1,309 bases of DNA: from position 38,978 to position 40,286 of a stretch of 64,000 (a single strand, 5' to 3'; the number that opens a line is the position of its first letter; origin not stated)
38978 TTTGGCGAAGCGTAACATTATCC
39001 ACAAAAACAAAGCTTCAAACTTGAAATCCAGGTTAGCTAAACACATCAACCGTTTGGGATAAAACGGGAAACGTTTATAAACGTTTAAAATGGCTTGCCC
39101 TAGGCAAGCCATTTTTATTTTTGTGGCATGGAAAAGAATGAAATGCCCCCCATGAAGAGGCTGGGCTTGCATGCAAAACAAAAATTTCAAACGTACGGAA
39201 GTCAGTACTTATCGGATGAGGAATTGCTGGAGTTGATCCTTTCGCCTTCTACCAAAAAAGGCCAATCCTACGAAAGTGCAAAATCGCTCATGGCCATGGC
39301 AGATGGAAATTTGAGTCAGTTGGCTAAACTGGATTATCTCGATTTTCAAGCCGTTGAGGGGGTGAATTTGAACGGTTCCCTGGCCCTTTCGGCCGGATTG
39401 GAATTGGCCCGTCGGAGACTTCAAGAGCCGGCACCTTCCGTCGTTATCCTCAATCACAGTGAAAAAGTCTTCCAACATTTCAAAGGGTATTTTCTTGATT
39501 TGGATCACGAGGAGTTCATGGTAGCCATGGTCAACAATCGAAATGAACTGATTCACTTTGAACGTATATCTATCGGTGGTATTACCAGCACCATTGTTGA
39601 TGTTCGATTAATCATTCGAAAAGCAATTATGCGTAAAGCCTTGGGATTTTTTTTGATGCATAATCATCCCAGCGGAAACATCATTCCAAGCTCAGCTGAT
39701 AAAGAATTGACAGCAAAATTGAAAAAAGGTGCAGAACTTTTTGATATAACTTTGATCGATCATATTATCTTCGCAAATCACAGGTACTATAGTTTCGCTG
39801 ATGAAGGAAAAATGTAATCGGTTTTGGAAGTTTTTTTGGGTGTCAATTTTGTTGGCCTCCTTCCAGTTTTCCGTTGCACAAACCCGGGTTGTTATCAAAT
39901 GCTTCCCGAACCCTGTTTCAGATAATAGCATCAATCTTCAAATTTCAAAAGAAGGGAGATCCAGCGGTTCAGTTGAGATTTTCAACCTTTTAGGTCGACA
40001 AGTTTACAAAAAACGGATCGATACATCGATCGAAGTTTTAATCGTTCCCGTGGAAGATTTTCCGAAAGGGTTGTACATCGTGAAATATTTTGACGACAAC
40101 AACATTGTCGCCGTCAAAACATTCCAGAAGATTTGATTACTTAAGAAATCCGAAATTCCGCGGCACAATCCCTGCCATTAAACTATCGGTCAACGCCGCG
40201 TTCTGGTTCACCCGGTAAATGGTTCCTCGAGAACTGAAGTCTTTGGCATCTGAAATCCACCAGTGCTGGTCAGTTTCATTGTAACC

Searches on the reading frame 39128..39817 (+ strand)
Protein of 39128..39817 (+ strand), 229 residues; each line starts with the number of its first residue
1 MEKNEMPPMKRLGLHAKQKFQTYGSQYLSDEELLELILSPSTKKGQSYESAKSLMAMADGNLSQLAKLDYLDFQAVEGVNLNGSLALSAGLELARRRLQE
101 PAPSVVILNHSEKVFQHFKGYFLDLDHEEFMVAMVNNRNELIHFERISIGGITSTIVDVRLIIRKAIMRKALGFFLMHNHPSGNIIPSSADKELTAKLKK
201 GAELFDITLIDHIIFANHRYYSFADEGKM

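Call 5: search_protein_families(library=pfam, proteins=[window:39128-39817:+], max_evalue=0.01)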
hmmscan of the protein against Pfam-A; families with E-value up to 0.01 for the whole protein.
window:39128-39817:+ (229 aa): 2 families
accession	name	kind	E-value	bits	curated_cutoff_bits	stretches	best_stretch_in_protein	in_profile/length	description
PF04002.20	RadC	-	3.3e-38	130.8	22.1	1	109-227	2-120/121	RadC-like JAB domain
PF20582.4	UPF0758_N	-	1.9e-07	31.5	27.1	1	18-80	12-72/77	UPF0758 N-terminal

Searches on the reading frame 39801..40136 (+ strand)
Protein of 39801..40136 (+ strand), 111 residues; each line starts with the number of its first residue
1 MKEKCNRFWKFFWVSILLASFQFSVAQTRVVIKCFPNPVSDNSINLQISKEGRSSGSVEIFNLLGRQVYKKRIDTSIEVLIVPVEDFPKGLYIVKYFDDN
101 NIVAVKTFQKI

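Call 5: search_protein_families(library=pfam, proteins=[window:39801-40136:+], max_evalue=0.01)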
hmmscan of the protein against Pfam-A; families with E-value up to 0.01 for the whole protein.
window:39801-40136:+ (111 aa): 1 family
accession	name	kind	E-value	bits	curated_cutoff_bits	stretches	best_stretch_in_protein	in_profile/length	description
PF18962.6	Por_Secre_tail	-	1.7e-10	41.5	27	1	35-104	2-70/75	Secretion system C-terminal sorting domain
